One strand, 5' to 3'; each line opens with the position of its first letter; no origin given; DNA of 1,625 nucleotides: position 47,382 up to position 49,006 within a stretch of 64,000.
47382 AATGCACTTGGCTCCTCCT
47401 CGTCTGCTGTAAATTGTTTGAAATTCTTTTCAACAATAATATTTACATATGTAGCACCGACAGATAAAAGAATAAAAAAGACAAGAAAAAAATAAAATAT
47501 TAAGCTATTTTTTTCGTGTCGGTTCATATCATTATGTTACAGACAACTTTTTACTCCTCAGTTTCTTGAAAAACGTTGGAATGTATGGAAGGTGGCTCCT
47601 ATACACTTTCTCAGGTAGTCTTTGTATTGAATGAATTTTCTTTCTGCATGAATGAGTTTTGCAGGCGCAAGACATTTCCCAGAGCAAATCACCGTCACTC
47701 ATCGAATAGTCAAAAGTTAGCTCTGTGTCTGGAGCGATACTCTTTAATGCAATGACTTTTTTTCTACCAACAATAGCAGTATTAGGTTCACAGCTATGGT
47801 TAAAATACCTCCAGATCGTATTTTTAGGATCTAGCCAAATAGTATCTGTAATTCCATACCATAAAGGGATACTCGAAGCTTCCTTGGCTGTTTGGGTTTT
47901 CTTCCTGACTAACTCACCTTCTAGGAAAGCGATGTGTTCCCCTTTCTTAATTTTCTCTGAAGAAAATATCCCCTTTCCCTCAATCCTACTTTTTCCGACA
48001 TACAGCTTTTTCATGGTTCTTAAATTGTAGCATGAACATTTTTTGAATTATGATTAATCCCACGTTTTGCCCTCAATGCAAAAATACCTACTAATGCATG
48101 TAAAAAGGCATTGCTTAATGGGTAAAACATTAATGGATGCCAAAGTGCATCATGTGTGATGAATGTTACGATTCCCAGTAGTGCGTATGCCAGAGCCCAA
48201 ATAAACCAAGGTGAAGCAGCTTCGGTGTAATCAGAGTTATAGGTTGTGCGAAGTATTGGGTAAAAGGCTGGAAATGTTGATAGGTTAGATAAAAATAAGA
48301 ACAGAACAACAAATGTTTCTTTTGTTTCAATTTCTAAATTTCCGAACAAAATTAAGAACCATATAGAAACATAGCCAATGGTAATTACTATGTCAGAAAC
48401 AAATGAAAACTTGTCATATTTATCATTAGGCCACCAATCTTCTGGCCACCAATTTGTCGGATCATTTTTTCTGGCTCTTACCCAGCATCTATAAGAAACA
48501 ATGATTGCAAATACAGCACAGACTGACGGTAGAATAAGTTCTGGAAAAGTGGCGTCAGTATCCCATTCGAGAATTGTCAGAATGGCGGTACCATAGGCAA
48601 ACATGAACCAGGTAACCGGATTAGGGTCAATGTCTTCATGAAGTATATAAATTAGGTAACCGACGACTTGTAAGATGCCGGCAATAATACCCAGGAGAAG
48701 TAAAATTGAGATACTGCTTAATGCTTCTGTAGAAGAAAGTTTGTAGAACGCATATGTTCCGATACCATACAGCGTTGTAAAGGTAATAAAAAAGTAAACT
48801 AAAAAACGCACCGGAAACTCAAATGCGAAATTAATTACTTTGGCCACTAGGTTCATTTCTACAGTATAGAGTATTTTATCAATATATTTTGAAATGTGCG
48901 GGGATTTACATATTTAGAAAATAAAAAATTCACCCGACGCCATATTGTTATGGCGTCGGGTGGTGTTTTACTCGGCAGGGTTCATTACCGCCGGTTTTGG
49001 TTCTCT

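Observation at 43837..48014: Compact operon: SET-domain protein plus two tandem [small TM peptide + multi-TM histidine kinase] modules, with no response regulator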

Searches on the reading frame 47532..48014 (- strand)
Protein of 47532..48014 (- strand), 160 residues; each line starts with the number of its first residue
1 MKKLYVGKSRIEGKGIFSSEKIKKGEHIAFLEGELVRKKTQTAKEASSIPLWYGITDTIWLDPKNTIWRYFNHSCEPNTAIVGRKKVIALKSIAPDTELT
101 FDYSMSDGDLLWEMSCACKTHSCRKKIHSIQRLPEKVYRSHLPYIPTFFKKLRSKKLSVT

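Call 3: search_protein_families(library=pfam, proteins=[window:47532-48014:-], max_evalue=0.01)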
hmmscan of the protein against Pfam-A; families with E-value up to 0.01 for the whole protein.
window:47532-48014:- (160 aa): 1 family
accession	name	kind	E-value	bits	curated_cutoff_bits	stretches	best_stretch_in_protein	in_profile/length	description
PF00856.33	SET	-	1.6e-13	51.4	22.4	1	13-104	1-105/105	SET domain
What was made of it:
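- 47532..48014 (-): SET-domain methyltransferase, 160 aa, cytoplasmic, with a post-SET Cys cluster and a conserved C-terminal extension. Pfam SET 1.6e-13 (call 3).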

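Call 27: search_solved_structures(query=window:47532-48014:-, max_evalue=0.01, show_alignments=2)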
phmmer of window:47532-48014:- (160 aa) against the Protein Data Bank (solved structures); distinct sequences matched with E-value up to 0.01: 47.
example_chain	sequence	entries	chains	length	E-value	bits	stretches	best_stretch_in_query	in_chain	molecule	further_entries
7u5v_A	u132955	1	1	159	5.4e-09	39.3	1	6-126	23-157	Histone-lysine N-methyltransferase 2A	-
2w5y_A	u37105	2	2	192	1.1e-08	38.3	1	6-126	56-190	HISTONE-LYSINE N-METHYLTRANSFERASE HRX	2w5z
6kiu_K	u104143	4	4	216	1.6e-08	37.8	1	6-126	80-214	Histone-lysine N-methyltransferase 2A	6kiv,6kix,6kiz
4z4p_A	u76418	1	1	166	1.7e-08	37.7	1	3-127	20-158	Histone-lysine N-methyltransferase 2D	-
7ud5_K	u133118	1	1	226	1.8e-08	37.6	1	6-126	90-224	cDNA FLJ56846, highly similar to Zinc finger protein HRX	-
5f5e_A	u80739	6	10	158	2.3e-08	37.3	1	6-126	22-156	Histone-lysine N-methyltransferase 2A | Histone-lysine N-methyltransferase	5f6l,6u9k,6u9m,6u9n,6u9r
7w67_C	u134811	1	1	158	3.2e-08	36.8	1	6-126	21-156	Histone-lysine N-methyltransferase 2A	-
7w6a_C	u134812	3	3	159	3.2e-08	36.8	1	6-126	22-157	Histone-lysine N-methyltransferase 2A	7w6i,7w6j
6pwv_C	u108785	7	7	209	5.5e-08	36.1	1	6-126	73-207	Histone-lysine N-methyltransferase 2A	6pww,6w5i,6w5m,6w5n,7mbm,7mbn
7bre_B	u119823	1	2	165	7.4e-08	35.6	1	6-126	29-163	Histone-lysine N-methyltransferase 2B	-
5f6k_C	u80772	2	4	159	5.9e-07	32.7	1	3-126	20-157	Histone-lysine N-methyltransferase 2C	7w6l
6chg_C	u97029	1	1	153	6.4e-07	32.6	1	6-124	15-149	Histone-lysine N-methyltransferase, H3 lysine-4 specific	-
5f59_A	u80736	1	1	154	7e-07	32.5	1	3-125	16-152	Histone-lysine N-methyltransferase 2C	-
6kiw_K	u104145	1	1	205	1.4e-06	31.5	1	3-126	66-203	Histone-lysine N-methyltransferase 2C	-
6ugm_M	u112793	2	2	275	3.2e-06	30.3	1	6-124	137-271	Histone-lysine N-methyltransferase, H3 lysine-4 specific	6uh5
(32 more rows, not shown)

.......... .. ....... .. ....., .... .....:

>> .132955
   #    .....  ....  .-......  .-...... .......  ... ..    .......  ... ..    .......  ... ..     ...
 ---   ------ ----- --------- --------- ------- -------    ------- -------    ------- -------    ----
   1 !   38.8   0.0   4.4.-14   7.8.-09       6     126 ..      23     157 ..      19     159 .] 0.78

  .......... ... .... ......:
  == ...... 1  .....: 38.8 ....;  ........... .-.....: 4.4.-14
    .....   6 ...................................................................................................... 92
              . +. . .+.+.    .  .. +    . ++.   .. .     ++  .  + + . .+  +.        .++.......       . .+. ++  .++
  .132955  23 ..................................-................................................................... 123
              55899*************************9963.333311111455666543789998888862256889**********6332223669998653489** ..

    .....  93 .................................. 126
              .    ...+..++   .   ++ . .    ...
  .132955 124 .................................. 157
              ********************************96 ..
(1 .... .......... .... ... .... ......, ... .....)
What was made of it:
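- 47532..48014 (-): The best solved relatives are the MLL/KMT2/SET1 SET+post-SET domains, 5e-9 (call 27).
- On SET domain (PF00856) lysine methyltransferase: They align with MLL1 SET/post-SET (call 27).
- By sequence the SET is closest to the protein-lysine enzymes MLL/SET1, with an intact post-SET (5e-9 against 9e-5 for BurB; call 27).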

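Call 47: search_protein_families(library=ncbifam, proteins=[window:47532-48014:-], max_evalue=1)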
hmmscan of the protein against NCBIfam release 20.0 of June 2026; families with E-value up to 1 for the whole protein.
window:47532-48014:- (160 aa): 0 families

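Call 77: find_related_loci(query=A5, collection=metagenome_contigs, flank=5000)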
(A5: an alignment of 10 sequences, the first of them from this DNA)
Query A5 (160 aa) in metagenome_contigs; peptide patterns used: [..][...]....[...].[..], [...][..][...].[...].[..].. (x = any residue, [..] = any of these).
600 stretches matched a pattern (row limit reached: there are more); 492 encode a relative of the query (tblastn E <= 1e-3); the best 80 are kept; 80 distinct loci.
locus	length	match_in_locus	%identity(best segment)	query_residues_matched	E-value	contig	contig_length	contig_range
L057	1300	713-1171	35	1-154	3e-32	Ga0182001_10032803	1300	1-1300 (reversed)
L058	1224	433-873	36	11-155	3e-27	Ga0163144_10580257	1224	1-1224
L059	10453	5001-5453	39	1-148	3e-23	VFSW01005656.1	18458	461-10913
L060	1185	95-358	43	60-149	6e-22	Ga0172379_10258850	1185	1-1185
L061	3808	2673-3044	34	9-127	2e-21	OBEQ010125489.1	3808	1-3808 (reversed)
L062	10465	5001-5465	29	1-151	4e-21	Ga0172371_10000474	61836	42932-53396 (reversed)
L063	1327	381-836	30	3-150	1e-19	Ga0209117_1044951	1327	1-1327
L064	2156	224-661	33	6-152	2e-19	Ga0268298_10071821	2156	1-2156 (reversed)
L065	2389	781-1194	35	9-139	2e-19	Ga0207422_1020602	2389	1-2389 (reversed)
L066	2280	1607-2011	34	4-139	3e-19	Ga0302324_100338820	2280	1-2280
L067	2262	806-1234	32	3-135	3e-19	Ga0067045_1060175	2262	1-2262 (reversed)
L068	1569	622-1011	33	6-137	4e-19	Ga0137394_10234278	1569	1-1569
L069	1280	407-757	36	13-127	4e-19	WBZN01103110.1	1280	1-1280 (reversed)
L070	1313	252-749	32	1-157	6e-19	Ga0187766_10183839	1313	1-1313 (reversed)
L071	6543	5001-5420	34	11-145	2e-18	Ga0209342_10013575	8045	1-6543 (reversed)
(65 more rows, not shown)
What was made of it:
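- Tried and rejected: SET-anchored metagenome scan (call 77).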

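Call 86: list_cluster_members(proteins=[window:47532-48014:-, window:47351-47527:-, window:45528-45677:-, window:45693-47354:-, window:43837-45513:-, window:48968-49744:-])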
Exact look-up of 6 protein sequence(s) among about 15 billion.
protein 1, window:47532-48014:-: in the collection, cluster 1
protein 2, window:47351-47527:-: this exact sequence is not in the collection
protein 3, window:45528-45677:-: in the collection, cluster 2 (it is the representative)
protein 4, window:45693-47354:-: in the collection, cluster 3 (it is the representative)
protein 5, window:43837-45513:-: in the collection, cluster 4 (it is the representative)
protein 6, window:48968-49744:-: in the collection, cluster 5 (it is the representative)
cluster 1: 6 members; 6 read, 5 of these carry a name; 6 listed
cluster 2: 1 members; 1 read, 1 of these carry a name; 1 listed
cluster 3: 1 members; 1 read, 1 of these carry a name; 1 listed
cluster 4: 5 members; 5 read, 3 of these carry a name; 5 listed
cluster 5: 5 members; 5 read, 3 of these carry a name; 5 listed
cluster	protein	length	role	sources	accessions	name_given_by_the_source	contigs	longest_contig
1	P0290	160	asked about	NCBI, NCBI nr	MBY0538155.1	SET domain-containing protein [Patescibacteria group bacterium]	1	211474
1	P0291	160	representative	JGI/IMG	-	uncharacterized protein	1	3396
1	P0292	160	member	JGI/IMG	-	uncharacterized protein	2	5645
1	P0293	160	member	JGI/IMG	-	uncharacterized protein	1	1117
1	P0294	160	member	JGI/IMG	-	uncharacterized protein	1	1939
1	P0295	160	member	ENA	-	-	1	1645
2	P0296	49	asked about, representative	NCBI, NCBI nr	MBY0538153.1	hypothetical protein K2P47_02000 [Patescibacteria group bacterium] | hypothetical protein [Patescibacteria group bacterium]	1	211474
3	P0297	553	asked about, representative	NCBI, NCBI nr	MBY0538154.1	HAMP domain-containing histidine kinase [Patescibacteria group bacterium]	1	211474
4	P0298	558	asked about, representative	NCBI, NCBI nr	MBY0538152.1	hypothetical protein K2P47_01995 [Patescibacteria group bacterium] | hypothetical protein [Patescibacteria group bacterium]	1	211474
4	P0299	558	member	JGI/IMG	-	signal transduction histidine kinase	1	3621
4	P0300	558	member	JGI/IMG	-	signal transduction histidine kinase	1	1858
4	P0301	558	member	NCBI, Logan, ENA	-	-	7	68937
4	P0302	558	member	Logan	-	-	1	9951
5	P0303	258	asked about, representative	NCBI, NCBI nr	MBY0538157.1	hypothetical protein K2P47_02020 [Patescibacteria group bacterium] | hypothetical protein [Patescibacteria group bacterium]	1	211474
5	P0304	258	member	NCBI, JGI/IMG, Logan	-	hypothetical protein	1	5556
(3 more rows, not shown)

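Call 87: search_protein_families(library=padloc, proteins=[window:47532-48014:-], max_evalue=0.01)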
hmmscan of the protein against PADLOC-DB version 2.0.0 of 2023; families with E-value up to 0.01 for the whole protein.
window:47532-48014:- (160 aa): 0 families

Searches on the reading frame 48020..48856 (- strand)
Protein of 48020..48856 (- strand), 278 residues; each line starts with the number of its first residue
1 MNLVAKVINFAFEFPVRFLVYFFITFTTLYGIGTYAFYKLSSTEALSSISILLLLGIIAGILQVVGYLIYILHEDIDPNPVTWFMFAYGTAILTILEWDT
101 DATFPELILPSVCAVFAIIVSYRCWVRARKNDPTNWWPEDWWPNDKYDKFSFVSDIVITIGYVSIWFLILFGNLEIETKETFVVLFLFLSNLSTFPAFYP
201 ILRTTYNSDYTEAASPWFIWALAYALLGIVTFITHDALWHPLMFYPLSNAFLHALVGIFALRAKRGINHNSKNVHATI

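Call 3: search_protein_families(library=pfam, proteins=[window:48020-48856:-], max_evalue=0.01)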
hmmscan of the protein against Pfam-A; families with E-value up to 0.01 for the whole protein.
window:48020-48856:- (278 aa): 0 families

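Call 28: search_solved_structures(query=window:48020-48856:-, max_evalue=10)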
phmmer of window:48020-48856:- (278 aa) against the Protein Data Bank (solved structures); distinct sequences matched with E-value up to 10: 1.
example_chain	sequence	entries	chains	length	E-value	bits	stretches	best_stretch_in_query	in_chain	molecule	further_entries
9bf3_A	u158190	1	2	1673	0.88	11.8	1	68-166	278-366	non-specific serine/threonine protein kinase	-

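Call 29: find_homologous_proteins(query=window:48020-48856:-, max_evalue=0.001)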
Query window:48020-48856:- (278 aa): 147 proteins with E <= 0.001 among 2397 candidates; the best 120 are listed.
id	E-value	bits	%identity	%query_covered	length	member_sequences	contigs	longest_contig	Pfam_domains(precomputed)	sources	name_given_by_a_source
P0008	1.4e-182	623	100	100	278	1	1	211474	-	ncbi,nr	ncbi:hypothetical protein K2P47_02015 [Patescibacteria group bacterium]|nr:hypothetical protein [Pat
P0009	1.5e-127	443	71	96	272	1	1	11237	-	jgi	jgi:hypothetical protein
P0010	1.8e-124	433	71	97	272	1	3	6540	-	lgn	-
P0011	2.4e-121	422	70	96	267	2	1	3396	-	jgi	jgi:hypothetical protein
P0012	7.3e-119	414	67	94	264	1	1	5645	-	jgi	jgi:hypothetical protein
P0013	1.7e-117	410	67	97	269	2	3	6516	-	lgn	-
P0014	7.4e-117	408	71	92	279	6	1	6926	-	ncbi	-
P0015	1.3e-114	400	66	96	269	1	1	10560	-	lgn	-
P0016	4.2e-109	382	64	95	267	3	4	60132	-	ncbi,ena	-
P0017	5.7e-101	356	62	96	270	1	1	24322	-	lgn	-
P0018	2.3e-97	344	55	99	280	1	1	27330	-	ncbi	-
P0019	3.4e-96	340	68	73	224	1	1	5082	-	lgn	-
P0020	5.1e-95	336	56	94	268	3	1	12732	-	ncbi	-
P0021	1.3e-94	335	55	94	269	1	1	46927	-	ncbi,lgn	-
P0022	8.3e-93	329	56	93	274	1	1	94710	-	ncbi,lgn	-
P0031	9.4e-89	315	56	88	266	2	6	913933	-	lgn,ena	-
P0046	1.2e-86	309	64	71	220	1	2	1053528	-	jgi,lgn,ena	-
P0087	5.3e-80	287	58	80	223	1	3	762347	-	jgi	-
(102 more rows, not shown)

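Call 44: predict_structure(alignment_id=A2)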
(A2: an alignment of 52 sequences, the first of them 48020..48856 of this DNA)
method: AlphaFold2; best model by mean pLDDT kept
length: 278 residues; sequences in the alignment: 52
mean_pLDDT: 85.7   pTM: 0.76
mean pLDDT of the five models: 85.7, 85.5, 84.9, 84.3, 82.6
residues with pLDDT >= 90: 115; 70-90: 133; 50-70: 25; < 50: 5
segments of 3 or more residues with pLDDT < 50: 275-278
pLDDT, mean of each block of 10 residues (from residue 1): 82 91 87 76 62 94 96 84 84 84 93 94 90 85 87 87 86 89 85 89 82 92 98 93 93 95 64 50
secondary structure, 60 per line:
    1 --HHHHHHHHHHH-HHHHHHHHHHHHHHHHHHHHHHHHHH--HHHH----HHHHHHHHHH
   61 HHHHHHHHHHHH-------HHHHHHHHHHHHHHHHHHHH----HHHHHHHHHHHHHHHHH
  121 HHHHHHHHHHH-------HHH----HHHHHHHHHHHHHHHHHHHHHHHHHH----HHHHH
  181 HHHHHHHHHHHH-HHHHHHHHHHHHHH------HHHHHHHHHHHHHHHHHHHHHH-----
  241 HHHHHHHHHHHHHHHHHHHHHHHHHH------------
elements in order: H3-13 H15-40 H43-46 H51-72 H80-99 H104-131 H146-171 H176-192 H194-207 H214-235 H241-266
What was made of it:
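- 48020..48856 (-): TM278: 8-helix membrane protein with a 7TM PQ-loop/SWEET/KDEL-receptor-like fold plus one extra N-terminal helix. It is the first gene of the cassette. AF2 model pLDDT 85.7 (call 44).
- On PQ-loop / SWEET superfamily: Model pLDDT 85.7 (call 44).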

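Call 46: search_protein_families(library=pfam, proteins=[window:48020-48856:-], max_evalue=10)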
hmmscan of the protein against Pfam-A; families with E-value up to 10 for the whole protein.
window:48020-48856:- (278 aa): 1 family
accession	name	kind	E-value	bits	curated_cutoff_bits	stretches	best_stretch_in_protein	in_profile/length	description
PF14256.11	YwiC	-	0.29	11.9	25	1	180-245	24-89/126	YwiC-like protein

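Call 47: search_protein_families(library=ncbifam, proteins=[window:48020-48856:-], max_evalue=1)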
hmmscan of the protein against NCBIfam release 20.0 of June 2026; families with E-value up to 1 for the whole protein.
window:48020-48856:- (278 aa): 1 family
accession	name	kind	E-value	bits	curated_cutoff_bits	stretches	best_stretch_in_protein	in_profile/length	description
TIGR00327.1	secE_euk_arch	equivalog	0.33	10.8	36.2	1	54-76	36-56/61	protein translocase SEC61 complex subunit gamma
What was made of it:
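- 48020..48856 (-): No Pfam or NCBIfam hit (calls 3, 46, 47).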

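Call 79: find_encoding_contigs(protein=P0046, flank=8000, max_places=2)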
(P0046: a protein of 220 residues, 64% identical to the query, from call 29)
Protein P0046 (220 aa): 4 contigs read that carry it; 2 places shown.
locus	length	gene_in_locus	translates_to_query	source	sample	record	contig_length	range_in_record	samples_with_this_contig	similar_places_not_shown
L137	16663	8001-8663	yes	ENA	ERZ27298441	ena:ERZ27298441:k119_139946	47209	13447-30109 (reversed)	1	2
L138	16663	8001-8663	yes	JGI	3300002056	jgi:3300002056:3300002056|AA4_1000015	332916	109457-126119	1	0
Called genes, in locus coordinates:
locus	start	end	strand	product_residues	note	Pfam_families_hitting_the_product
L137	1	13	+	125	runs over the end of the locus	PF00416:Ribosomal_S13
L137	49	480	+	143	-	PF00411:Ribosomal_S11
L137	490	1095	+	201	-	PF00163:Ribosomal_S4, PF01479:S4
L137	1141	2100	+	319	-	PF01193:RNA_pol_L, PF01000:RNA_pol_A_bac, PF03118:RNA_pol_A_CTD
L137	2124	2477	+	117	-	PF01196:Ribosomal_L17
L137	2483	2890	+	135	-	PF00572:Ribosomal_L13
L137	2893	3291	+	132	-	PF00380:Ribosomal_S9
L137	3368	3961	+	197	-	PF01025:GrpE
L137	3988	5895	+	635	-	PF00012:HSP70, PF06723:MreB_Mbl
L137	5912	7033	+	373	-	-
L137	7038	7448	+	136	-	PF01205:Impact_N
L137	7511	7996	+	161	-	-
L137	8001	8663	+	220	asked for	-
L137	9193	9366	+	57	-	-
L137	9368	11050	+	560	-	PF00512:HisKA, PF02518:HATPase_c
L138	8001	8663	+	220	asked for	-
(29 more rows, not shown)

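Call 80: find_encoding_contigs(protein=P0031, flank=8000, max_places=2)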
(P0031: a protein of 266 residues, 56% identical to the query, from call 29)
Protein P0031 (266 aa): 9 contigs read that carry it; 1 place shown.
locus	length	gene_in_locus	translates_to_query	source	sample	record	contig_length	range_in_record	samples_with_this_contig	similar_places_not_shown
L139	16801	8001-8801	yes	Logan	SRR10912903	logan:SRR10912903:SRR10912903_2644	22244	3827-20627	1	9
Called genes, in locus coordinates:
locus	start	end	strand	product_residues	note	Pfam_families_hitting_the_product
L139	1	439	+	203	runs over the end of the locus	PF18979:DUF5715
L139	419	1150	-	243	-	-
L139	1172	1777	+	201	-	PF01025:GrpE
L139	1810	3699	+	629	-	PF00012:HSP70, PF06723:MreB_Mbl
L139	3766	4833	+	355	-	PF00226:DnaJ, PF01556:DnaJ_C, PF00684:DnaJ_CXXCXGXG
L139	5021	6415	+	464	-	PF03435:Sacchrp_dh_NADP, PF16653:Sacchrp_dh_C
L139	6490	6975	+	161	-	-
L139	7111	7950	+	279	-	-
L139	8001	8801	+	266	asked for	-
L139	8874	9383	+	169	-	PF00856:SET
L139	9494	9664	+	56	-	-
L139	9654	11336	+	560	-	PF00512:HisKA, PF02518:HATPase_c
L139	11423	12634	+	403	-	PF00579:tRNA-synt_1b, PF22421:SYY_C-terminal, PF01479:S4 (weak)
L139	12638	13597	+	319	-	PF00579:tRNA-synt_1b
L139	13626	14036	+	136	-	-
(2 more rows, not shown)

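Call 81: find_encoding_contigs(protein=P0087, flank=8000, max_places=2)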
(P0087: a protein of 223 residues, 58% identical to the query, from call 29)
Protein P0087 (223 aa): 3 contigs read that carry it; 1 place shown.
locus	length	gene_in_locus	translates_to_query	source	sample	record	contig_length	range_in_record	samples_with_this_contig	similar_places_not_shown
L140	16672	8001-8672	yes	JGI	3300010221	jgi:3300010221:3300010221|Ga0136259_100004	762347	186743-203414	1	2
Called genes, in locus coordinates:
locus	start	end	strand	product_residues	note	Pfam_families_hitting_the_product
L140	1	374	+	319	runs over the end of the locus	PF01193:RNA_pol_L, PF01000:RNA_pol_A_bac, PF03118:RNA_pol_A_CTD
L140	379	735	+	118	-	PF01196:Ribosomal_L17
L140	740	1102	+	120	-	PF00572:Ribosomal_L13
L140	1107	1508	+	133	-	PF00380:Ribosomal_S9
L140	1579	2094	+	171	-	PF04892:VanZ-LLP1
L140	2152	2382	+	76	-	-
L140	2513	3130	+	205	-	PF01025:GrpE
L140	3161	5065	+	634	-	PF00012:HSP70, PF06723:MreB_Mbl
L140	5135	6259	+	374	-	PF00226:DnaJ, PF01556:DnaJ_C, PF00684:DnaJ_CXXCXGXG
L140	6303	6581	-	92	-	-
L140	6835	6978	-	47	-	-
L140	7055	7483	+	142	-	PF01205:Impact_N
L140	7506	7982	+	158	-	-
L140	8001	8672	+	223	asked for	-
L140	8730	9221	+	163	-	PF00856:SET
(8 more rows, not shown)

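Call 87: search_protein_families(library=padloc, proteins=[window:48020-48856:-], max_evalue=0.01)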
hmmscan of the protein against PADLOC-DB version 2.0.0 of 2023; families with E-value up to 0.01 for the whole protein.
window:48020-48856:- (278 aa): 0 families

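Call 95: fold_search(model_id=the predicted structure, library=pdb)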
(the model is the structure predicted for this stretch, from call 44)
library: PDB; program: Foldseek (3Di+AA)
matches with E <= 10: 328; with E <= 0.001: 0
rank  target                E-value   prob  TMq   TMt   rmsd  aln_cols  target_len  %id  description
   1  6i6j_A                8.0e-02  0.99  0.41  0.52   6.6       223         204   12  Crystal structure of the KDEL receptor bound to synthetic nanobody. (released 2019-02-27)
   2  8apy_A                8.3e-02  0.99  0.41  0.52   6.6       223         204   12  Crystal structure of the H12A variant of the KDEL receptor bound to sybody (released 2023-08-23)
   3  6zxr_A                1.0e-01  0.99  0.40  0.49   6.4       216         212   13  Crystal structure of the KDEL receptor bound to RDEL peptide at pH 6.0 (released 2021-02-24)
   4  5ctg_B                1.8e-01  0.99  0.45  0.54   6.6       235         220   14  The 3.1 A resolution structure of a eukaryotic SWEET transporter (released 2015-10-28)
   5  6i6h_A                1.9e-01  0.97  0.41  0.51   6.5       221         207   12  Crystal structure of the KDEL receptor in the peptide bound state (released 2019-02-27)
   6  4o6y_B                3.3e-01  0.60  0.28  0.34  14.1       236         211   10  Crystal Structure of Cytochrome b561 (released 2014-02-05)
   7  6i6b                  3.4e-01  0.95  0.42  0.53   6.5       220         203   11  Crystal structure of the KDEL receptor in the peptide free state. (released 2019-02-27)
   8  4o6y_A                4.5e-01  0.44  0.27  0.32  14.1       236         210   11  Crystal Structure of Cytochrome b561 (released 2014-02-05)
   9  4o7g_A                4.8e-01  0.38  0.26  0.31  14.3       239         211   10  Crystal Structure of Ascorbate-bound Cytochrome b561, crystal soaked in 1 M L-ascorbate for 40 minutes (released 2014-02-05)
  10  4hts                  5.0e-01  0.33  0.23  0.27  12.3       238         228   11  Crystal Structure of Twin Arginine Translocase Receptor- TatC (released 2013-05-01)
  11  9b5y_R                5.5e-01  0.25  0.25  0.27  11.2       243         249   14  Cryo-EM structure of the LAPTH-bound PTH1R in complex with Gq (released 2025-03-19)
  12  9jr3_R                5.7e-01  0.21  0.24  0.20  12.0       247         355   13  Cryo-EM structure of PTH-PTH1R-Gq (tilted state) (released 2024-10-16)
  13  8yw4_R                6.9e-01  0.16  0.23  0.22  17.4       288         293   12  Cryo-EM structure of the retatrutide-bound human GIPR-Gs complex (released 2024-09-18)
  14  6nq9_B                7.2e-01  0.18  0.20  0.25  14.3       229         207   13  Crystal structure of YetJ mutant from Bacillus Subtilis - D195E (released 2019-04-17)
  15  6d5x_B                7.5e-01  0.38  0.16  0.23  17.9       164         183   10  Structure of Human ATP:Cobalamin Adenosyltransferase bound to ATP, Adenosylcobalamin, and Triphosphate (released 2018-10-10)
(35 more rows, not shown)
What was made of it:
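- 48020..48856 (-): Foldseek top hits are KDEL receptor and SWEET, prob 0.99 (call 95).
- On PQ-loop / SWEET superfamily: Foldseek prob 0.99 (call 95).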
